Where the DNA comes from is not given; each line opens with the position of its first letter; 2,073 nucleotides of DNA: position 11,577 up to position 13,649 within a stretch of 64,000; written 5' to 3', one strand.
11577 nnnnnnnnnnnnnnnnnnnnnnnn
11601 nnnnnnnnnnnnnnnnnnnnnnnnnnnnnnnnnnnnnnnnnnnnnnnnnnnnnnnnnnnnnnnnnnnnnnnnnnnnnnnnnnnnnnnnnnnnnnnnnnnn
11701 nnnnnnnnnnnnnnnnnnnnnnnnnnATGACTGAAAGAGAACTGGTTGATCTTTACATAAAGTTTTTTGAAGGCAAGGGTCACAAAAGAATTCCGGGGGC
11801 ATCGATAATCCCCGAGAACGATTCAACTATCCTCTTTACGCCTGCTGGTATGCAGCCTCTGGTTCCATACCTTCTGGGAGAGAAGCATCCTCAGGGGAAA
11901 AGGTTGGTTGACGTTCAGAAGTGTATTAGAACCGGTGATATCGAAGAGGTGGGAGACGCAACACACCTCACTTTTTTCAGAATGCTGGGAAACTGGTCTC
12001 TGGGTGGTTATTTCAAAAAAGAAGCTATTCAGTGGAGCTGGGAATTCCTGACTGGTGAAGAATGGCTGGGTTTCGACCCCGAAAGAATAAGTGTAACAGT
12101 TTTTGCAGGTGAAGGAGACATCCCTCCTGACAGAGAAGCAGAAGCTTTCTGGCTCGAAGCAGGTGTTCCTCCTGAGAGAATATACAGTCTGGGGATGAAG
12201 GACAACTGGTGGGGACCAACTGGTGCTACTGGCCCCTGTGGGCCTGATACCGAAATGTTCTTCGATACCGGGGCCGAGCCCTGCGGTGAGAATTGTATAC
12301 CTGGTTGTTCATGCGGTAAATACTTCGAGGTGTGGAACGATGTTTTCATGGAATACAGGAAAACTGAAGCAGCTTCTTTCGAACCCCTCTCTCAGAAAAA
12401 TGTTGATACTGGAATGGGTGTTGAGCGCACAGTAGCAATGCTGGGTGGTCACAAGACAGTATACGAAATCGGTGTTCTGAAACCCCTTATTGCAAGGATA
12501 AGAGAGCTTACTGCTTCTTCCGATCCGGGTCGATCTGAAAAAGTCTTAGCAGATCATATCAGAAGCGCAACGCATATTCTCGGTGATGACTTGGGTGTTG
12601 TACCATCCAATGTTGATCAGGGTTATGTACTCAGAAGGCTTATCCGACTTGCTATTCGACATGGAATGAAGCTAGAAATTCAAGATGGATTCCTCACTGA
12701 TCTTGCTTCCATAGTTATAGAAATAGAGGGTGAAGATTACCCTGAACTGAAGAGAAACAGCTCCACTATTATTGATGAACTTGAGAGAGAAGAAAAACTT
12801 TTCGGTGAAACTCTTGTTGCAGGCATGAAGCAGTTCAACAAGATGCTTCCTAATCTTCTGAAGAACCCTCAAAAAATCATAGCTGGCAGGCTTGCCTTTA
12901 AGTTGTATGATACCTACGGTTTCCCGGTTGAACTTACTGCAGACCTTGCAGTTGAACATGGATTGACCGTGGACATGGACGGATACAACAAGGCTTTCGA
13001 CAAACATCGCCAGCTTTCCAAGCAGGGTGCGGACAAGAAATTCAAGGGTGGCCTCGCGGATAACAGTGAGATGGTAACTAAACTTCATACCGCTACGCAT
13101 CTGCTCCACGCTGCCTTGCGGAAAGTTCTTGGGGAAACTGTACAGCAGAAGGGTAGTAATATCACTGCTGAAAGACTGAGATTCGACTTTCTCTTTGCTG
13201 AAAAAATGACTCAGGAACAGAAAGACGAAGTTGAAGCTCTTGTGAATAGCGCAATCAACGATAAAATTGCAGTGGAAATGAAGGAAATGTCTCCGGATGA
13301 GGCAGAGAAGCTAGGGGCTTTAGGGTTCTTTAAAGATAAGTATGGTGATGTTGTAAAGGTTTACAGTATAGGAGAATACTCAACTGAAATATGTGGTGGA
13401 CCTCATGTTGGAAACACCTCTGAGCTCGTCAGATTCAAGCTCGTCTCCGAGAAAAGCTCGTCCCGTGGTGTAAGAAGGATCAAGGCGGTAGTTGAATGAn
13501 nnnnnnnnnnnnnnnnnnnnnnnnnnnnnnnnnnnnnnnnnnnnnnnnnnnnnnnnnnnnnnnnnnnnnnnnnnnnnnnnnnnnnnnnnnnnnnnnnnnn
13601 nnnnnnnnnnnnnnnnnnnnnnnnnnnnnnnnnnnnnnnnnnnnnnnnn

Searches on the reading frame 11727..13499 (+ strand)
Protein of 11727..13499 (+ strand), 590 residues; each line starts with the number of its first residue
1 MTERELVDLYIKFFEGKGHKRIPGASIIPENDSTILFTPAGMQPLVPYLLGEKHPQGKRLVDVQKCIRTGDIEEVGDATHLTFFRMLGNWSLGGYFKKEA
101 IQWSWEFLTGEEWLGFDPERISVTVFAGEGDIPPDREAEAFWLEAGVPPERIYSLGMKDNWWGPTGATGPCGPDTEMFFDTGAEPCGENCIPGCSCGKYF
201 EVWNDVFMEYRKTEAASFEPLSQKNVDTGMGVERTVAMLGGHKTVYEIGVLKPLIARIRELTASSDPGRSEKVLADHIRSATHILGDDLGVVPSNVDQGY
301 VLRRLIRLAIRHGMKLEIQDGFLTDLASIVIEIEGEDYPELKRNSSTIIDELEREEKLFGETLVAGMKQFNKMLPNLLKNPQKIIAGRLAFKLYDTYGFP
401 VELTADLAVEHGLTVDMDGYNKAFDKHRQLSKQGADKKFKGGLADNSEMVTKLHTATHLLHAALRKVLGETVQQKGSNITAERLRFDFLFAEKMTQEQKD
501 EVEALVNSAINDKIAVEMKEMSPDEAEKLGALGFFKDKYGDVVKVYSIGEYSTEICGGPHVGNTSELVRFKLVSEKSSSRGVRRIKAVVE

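Call 3: search_protein_families(library=pfam, proteins=[window:11727-13499:+], max_evalue=0.01)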
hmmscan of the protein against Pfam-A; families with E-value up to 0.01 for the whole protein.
window:11727-13499:+ (590 aa): 2 families
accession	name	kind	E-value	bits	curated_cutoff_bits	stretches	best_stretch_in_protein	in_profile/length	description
PF01411.24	tRNA-synt_2c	-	3e-133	445.7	30.3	1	6-458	2-453/552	tRNA synthetases class II (A)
PF07973.19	tRNA_SAD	-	7.5e-15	55.1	24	1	543-585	1-43/44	Threonyl and Alanyl tRNA synthetase second additional domain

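Call 4: search_protein_families(library=ncbifam, proteins=[window:11727-13499:+], max_evalue=0.01)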
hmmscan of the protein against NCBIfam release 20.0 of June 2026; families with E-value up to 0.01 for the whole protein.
window:11727-13499:+ (590 aa): 5 families
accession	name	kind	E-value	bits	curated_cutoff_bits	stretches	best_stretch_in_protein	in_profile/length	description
NF002436.0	PRK01584.1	equivalog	1.4e-262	872.5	529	1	1-590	1-593/595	alanine--tRNA ligase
TIGR00344.1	alaS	equivalog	1.9e-173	578.9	457.05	2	6-437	2-432/847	alanine--tRNA ligase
TIGR03683.1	A-tRNA_syn_arch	equivalog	1.7e-63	215.1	744.7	4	271-428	328-479/902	alanine--tRNA ligase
NF040865.1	a_tRNA_ed_AlaXM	equivalog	1.5e-19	70.7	300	1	449-589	93-233/234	alanyl-tRNA editing protein AlaXM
TIGR00418.1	thrS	equivalog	0.00065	18.7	383.65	1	454-578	2-133/565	threonine--tRNA ligase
